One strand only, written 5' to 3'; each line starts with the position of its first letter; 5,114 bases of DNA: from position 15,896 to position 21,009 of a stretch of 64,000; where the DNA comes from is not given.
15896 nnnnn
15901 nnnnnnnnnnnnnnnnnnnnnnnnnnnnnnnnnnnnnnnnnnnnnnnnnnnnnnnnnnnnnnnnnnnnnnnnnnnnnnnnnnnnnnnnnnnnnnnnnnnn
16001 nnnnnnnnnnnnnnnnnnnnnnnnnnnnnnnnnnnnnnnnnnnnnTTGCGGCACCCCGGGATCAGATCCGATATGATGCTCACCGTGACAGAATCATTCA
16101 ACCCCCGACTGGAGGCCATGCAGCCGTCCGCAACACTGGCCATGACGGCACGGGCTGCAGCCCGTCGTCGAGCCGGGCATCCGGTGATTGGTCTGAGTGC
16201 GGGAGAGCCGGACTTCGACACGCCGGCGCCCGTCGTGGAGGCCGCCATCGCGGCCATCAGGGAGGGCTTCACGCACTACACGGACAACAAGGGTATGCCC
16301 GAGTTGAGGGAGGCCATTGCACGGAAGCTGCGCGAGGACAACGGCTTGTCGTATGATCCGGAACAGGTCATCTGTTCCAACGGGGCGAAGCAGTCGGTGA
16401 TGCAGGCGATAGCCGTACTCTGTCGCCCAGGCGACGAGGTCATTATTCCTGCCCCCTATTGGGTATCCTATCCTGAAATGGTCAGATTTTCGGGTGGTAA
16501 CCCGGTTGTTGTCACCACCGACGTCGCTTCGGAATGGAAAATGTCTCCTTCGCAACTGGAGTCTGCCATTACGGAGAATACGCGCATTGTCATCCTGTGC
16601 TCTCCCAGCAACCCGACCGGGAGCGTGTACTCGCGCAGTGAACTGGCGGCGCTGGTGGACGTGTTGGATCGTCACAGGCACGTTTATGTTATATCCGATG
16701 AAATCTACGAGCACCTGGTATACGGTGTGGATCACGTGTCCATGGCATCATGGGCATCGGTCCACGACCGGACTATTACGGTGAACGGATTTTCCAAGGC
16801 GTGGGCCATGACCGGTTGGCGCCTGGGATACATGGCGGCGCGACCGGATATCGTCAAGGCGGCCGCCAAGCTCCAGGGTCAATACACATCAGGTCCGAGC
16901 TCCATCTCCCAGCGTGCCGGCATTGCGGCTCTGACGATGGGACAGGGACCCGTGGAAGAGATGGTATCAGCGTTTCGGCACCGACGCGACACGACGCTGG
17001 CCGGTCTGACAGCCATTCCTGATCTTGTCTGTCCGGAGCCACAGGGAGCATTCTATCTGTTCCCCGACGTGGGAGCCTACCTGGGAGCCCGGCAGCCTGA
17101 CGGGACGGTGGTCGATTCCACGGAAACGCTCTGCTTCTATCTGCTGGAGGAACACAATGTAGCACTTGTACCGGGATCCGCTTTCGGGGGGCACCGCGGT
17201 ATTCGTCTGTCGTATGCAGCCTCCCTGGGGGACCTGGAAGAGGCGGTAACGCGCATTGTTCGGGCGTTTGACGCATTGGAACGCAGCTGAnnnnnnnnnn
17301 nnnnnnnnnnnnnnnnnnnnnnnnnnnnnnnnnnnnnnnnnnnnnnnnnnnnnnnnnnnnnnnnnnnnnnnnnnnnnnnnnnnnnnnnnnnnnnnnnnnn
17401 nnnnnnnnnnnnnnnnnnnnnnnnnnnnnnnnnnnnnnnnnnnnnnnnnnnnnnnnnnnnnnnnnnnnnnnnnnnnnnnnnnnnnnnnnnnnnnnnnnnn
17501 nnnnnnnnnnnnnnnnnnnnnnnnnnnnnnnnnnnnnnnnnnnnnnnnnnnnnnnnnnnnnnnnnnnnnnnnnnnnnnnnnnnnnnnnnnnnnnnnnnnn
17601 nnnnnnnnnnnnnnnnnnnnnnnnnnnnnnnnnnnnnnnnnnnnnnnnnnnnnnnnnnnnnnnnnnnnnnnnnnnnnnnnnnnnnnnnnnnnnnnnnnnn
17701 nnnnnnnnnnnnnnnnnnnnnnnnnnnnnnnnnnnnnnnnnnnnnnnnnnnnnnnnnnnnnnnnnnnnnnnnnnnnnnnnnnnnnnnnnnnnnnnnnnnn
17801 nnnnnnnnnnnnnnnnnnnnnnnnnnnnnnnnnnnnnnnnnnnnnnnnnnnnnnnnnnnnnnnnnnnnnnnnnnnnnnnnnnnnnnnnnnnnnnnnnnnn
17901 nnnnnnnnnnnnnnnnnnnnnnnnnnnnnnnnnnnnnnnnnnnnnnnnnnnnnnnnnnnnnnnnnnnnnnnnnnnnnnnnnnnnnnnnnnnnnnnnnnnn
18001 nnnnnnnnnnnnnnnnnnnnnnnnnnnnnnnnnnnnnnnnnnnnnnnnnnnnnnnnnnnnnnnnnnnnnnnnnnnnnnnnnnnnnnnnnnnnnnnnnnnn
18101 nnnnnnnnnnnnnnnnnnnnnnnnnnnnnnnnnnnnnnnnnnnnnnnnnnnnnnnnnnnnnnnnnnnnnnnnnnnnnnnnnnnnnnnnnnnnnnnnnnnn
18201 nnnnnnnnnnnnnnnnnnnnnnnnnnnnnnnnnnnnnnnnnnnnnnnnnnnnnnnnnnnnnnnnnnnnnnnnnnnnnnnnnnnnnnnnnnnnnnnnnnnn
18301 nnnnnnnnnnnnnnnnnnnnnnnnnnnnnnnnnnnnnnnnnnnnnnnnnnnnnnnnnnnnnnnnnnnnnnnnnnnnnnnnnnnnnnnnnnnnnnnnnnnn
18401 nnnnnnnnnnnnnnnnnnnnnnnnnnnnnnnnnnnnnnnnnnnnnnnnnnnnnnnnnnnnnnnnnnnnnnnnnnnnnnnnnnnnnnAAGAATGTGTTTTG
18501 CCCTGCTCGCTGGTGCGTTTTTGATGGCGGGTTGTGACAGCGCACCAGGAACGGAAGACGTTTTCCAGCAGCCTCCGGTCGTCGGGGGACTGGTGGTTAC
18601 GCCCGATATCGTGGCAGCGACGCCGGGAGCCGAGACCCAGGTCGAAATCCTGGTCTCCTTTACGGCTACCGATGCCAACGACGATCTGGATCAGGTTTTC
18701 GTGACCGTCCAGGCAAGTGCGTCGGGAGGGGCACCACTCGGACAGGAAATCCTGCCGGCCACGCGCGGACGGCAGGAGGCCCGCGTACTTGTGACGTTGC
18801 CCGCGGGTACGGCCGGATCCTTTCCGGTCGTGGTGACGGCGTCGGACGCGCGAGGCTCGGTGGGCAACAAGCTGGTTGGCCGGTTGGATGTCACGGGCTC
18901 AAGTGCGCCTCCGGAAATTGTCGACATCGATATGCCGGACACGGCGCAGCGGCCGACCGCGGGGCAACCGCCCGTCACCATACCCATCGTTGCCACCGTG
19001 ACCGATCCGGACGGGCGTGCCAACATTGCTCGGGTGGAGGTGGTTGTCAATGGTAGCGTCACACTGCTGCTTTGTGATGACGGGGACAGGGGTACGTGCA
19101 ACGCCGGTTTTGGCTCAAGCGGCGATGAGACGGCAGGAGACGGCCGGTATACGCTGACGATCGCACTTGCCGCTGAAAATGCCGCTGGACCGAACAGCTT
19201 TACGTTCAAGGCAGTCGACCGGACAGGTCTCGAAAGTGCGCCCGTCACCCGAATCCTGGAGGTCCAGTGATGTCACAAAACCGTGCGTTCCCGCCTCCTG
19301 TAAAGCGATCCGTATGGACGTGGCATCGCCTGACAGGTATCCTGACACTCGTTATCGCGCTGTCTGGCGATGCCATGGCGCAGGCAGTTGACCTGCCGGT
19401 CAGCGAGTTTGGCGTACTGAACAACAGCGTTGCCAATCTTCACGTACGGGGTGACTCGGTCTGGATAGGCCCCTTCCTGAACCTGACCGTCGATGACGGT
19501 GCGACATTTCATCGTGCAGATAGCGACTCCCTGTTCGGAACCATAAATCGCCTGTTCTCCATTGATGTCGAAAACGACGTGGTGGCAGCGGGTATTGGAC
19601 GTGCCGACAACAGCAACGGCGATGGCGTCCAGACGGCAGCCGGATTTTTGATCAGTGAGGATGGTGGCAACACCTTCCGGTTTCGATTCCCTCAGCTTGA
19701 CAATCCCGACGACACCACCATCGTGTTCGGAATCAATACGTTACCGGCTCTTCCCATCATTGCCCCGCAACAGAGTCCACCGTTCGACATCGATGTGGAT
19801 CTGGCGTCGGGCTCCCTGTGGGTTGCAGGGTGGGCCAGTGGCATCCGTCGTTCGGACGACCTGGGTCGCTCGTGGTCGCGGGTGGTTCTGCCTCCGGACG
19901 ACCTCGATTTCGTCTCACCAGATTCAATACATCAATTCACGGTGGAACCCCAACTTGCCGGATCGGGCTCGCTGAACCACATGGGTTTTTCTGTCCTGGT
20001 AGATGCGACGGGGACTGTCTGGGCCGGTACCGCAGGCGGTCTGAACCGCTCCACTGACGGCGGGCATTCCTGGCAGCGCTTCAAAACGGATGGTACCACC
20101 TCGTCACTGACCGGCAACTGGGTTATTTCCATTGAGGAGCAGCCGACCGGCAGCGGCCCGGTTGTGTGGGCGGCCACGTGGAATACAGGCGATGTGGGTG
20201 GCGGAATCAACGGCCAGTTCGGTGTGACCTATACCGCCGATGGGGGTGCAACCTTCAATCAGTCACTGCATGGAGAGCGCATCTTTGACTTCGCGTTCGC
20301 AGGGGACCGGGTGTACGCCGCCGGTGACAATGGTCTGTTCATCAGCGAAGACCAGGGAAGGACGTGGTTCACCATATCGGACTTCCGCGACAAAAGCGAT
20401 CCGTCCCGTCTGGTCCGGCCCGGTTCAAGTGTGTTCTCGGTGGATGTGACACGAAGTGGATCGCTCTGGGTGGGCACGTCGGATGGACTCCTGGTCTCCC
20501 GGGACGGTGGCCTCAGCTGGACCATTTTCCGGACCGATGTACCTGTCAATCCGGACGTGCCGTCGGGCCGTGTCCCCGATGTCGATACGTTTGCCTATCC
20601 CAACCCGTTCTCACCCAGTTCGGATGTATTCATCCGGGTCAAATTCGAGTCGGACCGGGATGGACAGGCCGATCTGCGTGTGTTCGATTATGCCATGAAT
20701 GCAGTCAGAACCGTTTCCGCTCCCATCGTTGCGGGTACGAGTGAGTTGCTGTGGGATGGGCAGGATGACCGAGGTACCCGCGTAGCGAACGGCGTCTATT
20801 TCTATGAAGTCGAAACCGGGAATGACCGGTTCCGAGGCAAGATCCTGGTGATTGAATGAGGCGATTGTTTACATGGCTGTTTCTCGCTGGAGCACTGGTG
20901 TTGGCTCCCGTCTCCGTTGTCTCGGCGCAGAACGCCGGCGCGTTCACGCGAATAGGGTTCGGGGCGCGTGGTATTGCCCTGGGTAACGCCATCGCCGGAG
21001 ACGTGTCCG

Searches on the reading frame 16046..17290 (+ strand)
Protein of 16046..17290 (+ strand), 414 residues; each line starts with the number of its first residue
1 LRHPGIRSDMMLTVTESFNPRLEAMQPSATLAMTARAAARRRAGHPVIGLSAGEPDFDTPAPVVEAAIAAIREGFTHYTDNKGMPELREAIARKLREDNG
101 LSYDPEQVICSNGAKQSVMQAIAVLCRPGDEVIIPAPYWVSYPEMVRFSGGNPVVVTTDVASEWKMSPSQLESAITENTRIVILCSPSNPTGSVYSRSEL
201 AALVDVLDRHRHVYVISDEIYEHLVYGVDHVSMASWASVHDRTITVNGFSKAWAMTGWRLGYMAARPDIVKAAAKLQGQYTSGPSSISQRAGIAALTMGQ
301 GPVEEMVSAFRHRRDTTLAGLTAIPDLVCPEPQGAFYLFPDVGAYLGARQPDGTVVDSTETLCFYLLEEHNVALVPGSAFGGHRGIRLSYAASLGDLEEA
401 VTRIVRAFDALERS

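Call 28: search_protein_families(library=ncbifam, proteins=[window:16046-17290:+], max_evalue=0.00001)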
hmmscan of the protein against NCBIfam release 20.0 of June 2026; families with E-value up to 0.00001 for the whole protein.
window:16046-17290:+ (414 aa): 71 families (the best 25 are shown)
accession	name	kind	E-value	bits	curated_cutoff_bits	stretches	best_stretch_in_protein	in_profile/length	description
NF004769.0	PRK06107.1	equivalog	7.5e-132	439.9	617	1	20-411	8-401/402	aspartate transaminase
NF041091.1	asp_aminotase_Arch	equivalog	1.8e-116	389.1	550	1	22-405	4-372/376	aspartate aminotransferase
NF005816.0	PRK07682.1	equivalog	1.2e-91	307.3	620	1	45-411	29-386/390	aminotransferase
NF041364.1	GntC_guanitoxin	equivalog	2.6e-90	302.9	415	1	49-405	2-354/356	guanitoxin biosynthesis PLP-dependent (S)-gamma-hydroxy-L-arginine cyclodehydratase GntC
NF005817.0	PRK07683.1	equivalog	2.8e-90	302.8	575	1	46-406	29-379/387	aminotransferase A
NF004770.0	PRK06108.1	subfamily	4.2e-87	292.5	422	1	14-407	9-391/396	pyridoxal phosphate-dependent aminotransferase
NF006514.0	PRK08960.1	equivalog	2.8e-85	286.5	554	1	17-409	4-386/388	pyridoxal phosphate-dependent aminotransferase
NF005588.0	PRK07309.1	equivalog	5.5e-79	265.9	576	1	46-405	31-383/391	pyridoxal phosphate-dependent aminotransferase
NF005601.0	PRK07337.1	equivalog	1.2e-77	261.7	496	1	19-408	9-392/394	pyridoxal phosphate-dependent aminotransferase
NF004975.0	PRK06348.1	equivalog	6.5e-77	259.1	549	1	36-406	20-381/384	pyridoxal phosphate-dependent aminotransferase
NF006229.0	PRK08361.1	equivalog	9.6e-75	252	624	1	45-409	33-389/391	aspartate aminotransferase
NF006230.0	PRK08363.1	equivalog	5.5e-70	236.2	534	1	38-405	23-389/398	alanine aminotransferase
NF005855.0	PRK07777.1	equivalog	3.9e-67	227.3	553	1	31-405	19-385/391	pyridoxal phosphate-dependent aminotransferase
NF004621.0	PRK05957.1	equivalog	1.7e-65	221.3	498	1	48-407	30-382/389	pyridoxal phosphate-dependent aminotransferase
NF006488.0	PRK08912.1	equivalog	2e-64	218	498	1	44-409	25-385/387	aminotransferase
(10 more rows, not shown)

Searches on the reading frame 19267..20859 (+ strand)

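Call 28: search_protein_families(library=ncbifam, proteins=[window:19267-20859:+], max_evalue=0.00001)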
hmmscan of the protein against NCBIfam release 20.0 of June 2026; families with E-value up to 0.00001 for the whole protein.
window:19267-20859:+ (530 aa): 2 families
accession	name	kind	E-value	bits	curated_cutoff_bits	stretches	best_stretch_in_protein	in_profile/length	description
NF045728.1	glycosyl_F510_1955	equivalog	2.6e-18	66.2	175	1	316-423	70-175/246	F510_1955 family glycosylhydrolase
NF052228.1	T9SS_PorZ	equivalog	2.5e-07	29.6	260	0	440-528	672-755/757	type IX secretion system anionic LPS delivery protein PorZ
